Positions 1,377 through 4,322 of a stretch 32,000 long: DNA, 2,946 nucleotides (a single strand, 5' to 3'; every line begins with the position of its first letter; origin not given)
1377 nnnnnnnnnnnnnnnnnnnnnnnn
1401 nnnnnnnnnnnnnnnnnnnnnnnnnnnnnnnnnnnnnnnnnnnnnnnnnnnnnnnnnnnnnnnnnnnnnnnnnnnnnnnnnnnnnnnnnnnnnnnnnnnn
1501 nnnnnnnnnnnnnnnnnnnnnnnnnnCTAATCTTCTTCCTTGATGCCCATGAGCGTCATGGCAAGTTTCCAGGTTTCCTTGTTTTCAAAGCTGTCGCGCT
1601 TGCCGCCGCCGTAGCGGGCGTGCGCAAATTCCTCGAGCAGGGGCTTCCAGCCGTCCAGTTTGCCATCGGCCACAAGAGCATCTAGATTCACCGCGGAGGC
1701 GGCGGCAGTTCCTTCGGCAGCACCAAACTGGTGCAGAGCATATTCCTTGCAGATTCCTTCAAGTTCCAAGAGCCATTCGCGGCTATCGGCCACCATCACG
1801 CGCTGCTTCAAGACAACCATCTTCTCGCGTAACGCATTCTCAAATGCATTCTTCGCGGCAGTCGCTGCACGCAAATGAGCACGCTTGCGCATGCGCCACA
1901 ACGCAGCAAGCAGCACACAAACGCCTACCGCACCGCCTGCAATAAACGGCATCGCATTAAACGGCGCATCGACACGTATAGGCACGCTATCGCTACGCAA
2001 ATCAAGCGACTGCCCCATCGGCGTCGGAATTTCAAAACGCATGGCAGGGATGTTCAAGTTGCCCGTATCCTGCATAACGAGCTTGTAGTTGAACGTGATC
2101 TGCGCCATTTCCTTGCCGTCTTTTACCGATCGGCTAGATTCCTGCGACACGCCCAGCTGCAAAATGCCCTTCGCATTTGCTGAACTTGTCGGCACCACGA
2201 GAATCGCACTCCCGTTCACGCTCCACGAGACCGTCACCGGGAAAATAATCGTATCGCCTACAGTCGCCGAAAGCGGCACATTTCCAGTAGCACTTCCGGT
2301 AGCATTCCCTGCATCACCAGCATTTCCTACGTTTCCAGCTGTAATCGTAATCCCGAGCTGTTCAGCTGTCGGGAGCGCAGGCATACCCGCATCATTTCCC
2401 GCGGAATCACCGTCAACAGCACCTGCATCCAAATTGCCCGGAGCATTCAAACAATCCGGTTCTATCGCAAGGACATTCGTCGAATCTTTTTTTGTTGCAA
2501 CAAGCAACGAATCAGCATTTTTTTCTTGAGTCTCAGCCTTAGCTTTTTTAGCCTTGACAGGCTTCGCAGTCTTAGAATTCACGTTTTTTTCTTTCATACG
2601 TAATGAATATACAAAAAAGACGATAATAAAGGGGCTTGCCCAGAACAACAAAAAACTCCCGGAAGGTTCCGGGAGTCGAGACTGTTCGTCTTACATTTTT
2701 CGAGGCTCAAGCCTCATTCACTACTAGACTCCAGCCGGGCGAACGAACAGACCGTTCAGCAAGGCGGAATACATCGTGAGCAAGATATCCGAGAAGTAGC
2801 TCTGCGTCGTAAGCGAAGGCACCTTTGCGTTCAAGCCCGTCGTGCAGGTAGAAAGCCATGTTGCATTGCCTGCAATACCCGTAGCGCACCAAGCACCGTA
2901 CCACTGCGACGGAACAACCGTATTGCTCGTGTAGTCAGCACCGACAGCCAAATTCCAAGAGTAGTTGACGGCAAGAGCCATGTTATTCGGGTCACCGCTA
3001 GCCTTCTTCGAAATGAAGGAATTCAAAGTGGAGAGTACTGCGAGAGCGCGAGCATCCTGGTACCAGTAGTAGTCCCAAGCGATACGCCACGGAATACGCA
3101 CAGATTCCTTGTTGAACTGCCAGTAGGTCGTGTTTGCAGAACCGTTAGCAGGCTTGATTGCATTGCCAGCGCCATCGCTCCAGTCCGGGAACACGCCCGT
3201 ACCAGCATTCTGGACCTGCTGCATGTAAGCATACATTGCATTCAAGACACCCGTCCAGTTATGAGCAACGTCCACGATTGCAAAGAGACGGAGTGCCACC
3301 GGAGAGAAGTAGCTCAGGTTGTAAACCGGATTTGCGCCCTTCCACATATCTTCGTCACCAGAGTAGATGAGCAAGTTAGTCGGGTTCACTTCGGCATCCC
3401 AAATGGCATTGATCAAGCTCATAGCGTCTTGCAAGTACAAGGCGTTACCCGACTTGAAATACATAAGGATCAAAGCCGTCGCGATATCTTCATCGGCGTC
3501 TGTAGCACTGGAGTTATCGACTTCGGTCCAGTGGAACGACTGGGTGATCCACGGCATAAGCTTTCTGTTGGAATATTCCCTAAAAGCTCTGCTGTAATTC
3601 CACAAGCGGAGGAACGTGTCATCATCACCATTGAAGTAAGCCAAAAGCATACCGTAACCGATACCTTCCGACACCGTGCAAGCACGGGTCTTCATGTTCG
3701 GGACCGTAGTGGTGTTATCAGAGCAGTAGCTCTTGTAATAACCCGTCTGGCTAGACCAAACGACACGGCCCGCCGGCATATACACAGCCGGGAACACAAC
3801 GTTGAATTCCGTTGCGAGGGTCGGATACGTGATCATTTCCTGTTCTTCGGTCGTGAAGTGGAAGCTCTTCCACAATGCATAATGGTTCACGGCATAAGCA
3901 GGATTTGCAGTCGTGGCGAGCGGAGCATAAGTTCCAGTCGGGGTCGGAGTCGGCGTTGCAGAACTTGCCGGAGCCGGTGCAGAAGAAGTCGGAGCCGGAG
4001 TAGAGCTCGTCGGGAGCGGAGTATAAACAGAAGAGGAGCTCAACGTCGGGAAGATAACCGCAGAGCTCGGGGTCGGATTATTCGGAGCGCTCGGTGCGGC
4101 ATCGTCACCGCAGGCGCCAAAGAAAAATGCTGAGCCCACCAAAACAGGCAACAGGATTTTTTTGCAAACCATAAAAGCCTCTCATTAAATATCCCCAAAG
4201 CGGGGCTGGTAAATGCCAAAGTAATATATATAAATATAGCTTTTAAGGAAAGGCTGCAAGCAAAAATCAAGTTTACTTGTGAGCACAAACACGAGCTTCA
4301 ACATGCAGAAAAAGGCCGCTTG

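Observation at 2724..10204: Three tandem secreted paralogs of unknown function sandwiched between a GH8 and a GH5 cellulase: candidate cell-surface cellulose-capture or processing module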

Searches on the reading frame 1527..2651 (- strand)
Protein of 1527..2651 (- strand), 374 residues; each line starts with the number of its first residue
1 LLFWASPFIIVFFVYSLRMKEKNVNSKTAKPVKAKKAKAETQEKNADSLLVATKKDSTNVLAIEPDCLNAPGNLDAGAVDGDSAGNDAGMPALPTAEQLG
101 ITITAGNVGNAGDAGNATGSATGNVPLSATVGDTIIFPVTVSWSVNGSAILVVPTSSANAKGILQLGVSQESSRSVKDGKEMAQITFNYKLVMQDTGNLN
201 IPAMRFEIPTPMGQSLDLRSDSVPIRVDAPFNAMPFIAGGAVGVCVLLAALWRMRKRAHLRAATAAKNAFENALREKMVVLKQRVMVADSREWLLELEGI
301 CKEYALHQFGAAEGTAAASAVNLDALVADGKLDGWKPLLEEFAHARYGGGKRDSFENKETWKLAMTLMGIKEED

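Call 3: search_protein_families(library=pfam, proteins=[window:1527-2651:-], max_evalue=0.1)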
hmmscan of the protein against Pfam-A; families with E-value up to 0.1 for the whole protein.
window:1527-2651:- (374 aa): 2 families
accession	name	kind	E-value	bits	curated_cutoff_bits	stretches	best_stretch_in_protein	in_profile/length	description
PF13584.12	BatD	-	5.2e-06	27.4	24.1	1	139-227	14-92/92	BatD DUF11 like domain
PF14316.11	DUF4381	-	0.011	16.5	27.2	1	240-310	27-85/145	Domain of unknown function (DUF4381)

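Call 4: search_protein_families(library=ncbifam, proteins=[window:1527-2651:-], max_evalue=0.1)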
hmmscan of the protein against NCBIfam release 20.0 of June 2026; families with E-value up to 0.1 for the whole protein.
window:1527-2651:- (374 aa): 0 families

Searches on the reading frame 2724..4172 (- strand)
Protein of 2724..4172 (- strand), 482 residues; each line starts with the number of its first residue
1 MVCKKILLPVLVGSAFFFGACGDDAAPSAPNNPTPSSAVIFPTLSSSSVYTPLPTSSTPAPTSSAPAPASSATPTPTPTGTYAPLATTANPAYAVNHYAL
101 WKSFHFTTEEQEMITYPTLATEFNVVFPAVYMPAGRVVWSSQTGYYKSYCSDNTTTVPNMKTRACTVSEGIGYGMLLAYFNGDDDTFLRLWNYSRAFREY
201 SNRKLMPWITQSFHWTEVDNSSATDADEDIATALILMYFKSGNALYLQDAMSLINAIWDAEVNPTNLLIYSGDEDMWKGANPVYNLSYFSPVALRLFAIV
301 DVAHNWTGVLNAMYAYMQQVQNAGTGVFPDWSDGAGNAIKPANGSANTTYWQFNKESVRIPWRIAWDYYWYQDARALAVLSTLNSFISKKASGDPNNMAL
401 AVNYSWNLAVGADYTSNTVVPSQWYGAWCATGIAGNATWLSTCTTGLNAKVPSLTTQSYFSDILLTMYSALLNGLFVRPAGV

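Call 3: search_protein_families(library=pfam, proteins=[window:2724-4172:-], max_evalue=0.1)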
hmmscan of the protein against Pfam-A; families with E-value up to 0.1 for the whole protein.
window:2724-4172:- (482 aa): 1 family
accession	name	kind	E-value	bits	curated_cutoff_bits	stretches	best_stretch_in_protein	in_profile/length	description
PF01270.23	Glyco_hydro_8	-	6.1e-27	95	24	1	144-388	30-269/341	Glycosyl hydrolases family 8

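Call 4: search_protein_families(library=ncbifam, proteins=[window:2724-4172:-], max_evalue=0.1)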
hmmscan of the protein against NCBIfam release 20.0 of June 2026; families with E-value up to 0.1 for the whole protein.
window:2724-4172:- (482 aa): 1 family
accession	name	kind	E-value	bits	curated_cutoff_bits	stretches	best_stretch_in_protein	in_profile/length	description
NF008305.0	PRK11097.1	equivalog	1.4e-12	47.2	299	1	130-332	17-226/378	cellulose synthase complex periplasmic endoglucanase BcsZ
